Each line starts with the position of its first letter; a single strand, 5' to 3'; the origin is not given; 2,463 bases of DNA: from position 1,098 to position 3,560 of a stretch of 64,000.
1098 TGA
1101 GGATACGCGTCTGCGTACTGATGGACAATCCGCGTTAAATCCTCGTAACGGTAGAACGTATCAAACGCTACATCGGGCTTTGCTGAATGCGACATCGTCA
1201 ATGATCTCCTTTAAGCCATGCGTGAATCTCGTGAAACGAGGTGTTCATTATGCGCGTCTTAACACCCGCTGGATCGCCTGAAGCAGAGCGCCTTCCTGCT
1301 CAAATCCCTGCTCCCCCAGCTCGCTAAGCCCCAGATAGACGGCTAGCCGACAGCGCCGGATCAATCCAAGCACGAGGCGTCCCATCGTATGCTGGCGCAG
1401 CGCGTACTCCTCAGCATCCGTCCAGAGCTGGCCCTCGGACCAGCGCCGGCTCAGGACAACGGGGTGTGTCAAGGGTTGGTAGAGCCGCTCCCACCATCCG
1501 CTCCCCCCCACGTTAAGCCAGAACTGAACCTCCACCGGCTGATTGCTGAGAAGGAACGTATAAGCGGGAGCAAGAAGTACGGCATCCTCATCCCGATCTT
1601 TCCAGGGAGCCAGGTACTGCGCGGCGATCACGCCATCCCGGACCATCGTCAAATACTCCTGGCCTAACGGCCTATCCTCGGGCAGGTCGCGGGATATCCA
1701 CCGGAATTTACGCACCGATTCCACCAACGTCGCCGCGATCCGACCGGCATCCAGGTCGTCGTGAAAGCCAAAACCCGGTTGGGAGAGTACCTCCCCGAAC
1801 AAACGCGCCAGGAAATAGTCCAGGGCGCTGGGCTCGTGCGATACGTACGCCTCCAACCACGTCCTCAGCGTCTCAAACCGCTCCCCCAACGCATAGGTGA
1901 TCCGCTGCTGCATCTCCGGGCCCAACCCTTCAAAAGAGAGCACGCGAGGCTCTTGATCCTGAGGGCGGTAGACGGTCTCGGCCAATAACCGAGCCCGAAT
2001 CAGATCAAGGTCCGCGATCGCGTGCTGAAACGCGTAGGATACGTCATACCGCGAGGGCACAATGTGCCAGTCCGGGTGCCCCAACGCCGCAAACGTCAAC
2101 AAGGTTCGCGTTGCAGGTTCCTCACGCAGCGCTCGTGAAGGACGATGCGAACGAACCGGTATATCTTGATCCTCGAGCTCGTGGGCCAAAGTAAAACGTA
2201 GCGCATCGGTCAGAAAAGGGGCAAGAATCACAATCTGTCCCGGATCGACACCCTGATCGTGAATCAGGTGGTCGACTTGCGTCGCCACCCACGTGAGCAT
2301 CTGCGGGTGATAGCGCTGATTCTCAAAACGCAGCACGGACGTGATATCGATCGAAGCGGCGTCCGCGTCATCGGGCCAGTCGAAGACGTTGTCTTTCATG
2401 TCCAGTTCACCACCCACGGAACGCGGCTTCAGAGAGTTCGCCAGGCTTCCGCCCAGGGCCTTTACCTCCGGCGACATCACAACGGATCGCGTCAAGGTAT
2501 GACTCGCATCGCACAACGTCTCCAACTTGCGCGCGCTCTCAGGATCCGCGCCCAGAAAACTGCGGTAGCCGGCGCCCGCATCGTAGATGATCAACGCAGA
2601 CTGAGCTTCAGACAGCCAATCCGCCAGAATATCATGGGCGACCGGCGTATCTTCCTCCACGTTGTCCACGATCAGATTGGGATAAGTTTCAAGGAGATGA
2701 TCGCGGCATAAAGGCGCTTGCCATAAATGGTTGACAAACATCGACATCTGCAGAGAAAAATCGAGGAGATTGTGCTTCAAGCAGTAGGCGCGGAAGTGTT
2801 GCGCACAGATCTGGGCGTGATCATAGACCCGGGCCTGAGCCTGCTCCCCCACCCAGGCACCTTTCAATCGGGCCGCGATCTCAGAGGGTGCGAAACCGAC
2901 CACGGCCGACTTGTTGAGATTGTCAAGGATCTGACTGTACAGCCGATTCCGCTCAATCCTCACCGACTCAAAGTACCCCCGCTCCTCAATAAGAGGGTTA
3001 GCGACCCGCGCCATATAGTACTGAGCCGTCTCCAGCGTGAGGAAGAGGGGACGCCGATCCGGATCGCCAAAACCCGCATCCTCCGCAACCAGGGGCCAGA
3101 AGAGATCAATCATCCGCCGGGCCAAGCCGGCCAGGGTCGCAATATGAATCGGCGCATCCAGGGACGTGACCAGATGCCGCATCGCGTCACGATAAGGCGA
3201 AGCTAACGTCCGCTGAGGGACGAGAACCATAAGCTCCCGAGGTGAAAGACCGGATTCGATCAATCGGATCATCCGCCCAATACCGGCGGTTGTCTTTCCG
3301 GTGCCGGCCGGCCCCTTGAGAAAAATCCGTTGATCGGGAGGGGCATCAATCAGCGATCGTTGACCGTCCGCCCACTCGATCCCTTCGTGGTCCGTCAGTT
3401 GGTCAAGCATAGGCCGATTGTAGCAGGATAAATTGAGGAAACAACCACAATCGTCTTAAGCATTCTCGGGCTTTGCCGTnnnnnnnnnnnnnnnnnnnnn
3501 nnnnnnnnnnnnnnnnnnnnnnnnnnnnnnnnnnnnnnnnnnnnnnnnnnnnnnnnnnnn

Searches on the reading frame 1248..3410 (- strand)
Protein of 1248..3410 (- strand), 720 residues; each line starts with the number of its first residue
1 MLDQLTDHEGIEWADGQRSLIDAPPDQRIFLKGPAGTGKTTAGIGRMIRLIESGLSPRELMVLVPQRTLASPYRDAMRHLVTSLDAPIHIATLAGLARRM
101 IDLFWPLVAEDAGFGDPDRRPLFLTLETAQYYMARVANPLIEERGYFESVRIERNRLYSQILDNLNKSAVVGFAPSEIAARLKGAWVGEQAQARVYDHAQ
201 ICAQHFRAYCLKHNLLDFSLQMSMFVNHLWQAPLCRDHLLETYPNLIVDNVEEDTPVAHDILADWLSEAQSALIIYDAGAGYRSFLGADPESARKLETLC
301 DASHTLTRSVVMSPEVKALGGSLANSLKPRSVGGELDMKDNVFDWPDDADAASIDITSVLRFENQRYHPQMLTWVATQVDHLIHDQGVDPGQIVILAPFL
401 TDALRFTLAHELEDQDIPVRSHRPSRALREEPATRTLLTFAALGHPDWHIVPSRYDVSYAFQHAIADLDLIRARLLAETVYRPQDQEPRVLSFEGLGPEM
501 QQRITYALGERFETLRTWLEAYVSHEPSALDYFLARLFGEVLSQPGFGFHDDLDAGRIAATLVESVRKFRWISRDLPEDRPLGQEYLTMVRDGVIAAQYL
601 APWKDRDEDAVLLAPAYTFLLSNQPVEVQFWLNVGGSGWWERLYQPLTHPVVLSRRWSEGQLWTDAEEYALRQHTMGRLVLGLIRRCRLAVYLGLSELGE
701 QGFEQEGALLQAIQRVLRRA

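Call 43: search_protein_families(library=pfam, proteins=[window:1248-3410:-], max_evalue=0.00001)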
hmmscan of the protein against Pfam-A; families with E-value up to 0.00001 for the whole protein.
window:1248-3410:- (720 aa): 1 family
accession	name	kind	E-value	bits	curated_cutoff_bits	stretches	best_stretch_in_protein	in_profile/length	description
PF00580.27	UvrD-helicase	-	3.6e-08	33.9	23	1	17-291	5-261/271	UvrD/REP helicase N-terminal domain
